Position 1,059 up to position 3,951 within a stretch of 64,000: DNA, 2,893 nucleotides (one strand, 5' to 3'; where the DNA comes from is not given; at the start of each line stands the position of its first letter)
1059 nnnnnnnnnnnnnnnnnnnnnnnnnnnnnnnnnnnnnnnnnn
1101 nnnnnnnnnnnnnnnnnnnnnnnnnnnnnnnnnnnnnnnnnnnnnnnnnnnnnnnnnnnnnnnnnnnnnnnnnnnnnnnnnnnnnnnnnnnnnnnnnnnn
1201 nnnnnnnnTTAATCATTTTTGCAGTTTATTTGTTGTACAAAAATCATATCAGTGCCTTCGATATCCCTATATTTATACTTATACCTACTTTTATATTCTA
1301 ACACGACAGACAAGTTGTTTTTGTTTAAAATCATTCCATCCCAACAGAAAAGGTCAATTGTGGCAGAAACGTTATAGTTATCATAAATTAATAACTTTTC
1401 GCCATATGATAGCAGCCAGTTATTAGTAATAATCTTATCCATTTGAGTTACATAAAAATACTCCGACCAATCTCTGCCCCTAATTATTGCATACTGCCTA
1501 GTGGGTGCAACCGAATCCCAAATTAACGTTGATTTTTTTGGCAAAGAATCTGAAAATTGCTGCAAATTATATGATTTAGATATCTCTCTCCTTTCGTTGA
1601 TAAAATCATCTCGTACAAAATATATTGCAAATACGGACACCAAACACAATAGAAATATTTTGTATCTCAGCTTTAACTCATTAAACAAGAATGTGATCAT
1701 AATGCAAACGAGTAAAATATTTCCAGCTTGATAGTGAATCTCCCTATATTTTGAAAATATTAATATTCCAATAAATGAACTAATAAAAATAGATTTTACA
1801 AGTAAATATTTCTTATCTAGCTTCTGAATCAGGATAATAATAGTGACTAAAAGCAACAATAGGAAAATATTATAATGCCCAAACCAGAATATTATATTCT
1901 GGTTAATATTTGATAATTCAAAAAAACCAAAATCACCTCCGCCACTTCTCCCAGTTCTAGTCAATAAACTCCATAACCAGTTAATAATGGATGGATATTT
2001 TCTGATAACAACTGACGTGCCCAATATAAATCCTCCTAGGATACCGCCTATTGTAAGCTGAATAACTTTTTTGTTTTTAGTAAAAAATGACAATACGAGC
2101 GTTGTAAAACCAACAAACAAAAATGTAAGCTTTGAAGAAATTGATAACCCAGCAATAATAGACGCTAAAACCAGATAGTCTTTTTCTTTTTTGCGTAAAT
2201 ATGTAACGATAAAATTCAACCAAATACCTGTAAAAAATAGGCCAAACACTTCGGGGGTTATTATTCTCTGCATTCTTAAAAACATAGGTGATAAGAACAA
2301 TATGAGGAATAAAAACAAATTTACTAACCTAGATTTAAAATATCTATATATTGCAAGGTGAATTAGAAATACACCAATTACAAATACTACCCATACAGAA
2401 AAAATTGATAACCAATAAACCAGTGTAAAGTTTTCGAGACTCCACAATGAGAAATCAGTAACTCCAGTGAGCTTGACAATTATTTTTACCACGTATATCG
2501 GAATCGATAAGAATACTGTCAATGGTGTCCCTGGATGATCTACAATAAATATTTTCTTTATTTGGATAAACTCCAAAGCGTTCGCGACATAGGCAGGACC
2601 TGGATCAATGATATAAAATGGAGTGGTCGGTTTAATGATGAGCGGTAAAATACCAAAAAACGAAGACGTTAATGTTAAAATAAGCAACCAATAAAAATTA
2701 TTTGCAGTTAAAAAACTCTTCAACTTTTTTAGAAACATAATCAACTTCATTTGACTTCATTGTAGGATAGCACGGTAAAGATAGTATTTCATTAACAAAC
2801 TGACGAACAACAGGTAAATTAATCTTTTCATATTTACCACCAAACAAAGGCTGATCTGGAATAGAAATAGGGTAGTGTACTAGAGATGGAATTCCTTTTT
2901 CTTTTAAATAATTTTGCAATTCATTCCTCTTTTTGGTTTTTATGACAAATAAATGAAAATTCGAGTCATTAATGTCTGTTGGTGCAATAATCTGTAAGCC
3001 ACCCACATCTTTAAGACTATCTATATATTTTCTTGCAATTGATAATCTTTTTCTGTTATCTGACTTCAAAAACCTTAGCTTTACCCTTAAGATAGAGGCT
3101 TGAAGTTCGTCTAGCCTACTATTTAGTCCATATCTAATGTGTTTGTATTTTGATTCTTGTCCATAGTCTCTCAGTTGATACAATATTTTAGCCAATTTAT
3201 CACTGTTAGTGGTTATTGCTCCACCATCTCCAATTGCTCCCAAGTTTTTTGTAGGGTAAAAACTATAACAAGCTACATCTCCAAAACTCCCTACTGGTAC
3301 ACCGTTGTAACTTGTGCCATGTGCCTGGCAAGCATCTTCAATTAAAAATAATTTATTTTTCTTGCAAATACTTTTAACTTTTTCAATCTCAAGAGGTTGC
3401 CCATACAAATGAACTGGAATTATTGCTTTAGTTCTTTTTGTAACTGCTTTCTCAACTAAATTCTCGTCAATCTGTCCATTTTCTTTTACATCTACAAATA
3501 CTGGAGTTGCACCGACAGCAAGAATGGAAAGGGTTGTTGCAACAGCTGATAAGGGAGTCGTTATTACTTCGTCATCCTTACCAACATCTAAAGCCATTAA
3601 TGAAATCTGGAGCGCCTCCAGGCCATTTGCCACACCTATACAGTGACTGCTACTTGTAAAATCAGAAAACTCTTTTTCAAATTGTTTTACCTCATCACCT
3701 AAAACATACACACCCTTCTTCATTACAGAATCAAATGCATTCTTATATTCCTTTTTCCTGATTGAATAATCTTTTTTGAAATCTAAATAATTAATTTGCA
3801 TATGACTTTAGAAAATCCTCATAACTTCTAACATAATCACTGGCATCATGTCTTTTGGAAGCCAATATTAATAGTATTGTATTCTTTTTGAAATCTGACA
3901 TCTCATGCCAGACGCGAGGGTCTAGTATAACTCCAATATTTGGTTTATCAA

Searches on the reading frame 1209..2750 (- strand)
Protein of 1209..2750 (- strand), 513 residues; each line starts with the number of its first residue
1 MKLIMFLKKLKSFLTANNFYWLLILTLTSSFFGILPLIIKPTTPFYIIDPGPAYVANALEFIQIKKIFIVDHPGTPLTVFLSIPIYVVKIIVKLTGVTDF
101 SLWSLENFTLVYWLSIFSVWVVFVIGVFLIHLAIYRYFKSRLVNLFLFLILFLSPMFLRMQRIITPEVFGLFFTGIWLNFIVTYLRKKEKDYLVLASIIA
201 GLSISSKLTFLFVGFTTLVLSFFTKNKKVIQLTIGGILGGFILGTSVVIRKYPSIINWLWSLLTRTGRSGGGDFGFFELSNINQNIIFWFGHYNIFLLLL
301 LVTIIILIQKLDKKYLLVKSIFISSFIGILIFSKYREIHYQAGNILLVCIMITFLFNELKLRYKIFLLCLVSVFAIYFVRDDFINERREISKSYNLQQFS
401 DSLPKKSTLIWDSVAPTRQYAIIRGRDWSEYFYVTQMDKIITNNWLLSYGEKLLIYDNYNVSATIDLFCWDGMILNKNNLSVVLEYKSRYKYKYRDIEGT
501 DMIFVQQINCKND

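Call 13: search_protein_families(library=pfam, proteins=[window:1209-2750:-], max_evalue=0.001)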
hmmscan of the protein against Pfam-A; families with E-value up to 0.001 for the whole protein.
window:1209-2750:- (513 aa): 1 family
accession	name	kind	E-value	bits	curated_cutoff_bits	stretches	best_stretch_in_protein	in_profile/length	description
PF13231.12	PMT_2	-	7.9e-06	26.6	26.1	1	102-231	7-139/160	Dolichyl-phosphate-mannose-protein mannosyltransferase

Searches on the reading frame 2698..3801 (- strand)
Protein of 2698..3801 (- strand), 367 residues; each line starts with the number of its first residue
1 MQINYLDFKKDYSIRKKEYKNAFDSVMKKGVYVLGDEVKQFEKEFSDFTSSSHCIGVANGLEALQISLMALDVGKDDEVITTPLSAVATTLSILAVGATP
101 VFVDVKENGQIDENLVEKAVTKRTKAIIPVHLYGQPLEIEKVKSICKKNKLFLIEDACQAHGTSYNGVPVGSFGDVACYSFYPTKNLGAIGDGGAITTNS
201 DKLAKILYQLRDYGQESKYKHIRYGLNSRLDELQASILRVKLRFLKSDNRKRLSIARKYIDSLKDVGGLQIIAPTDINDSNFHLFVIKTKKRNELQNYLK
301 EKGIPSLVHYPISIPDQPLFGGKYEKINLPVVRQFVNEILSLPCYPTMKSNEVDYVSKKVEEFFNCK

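Call 13: search_protein_families(library=pfam, proteins=[window:2698-3801:-], max_evalue=0.001)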
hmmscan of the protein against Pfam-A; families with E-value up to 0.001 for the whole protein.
window:2698-3801:- (367 aa): 2 families
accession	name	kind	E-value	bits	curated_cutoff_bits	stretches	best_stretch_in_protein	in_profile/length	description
PF01041.23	DegT_DnrJ_EryC1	-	5.2e-109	365.2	19.8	1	16-360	4-359/360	DegT/DnrJ/EryC1/StrS aminotransferase family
PF00266.25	Aminotran_5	-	9e-07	28.6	21.5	1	53-162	63-181/371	Aminotransferase class-V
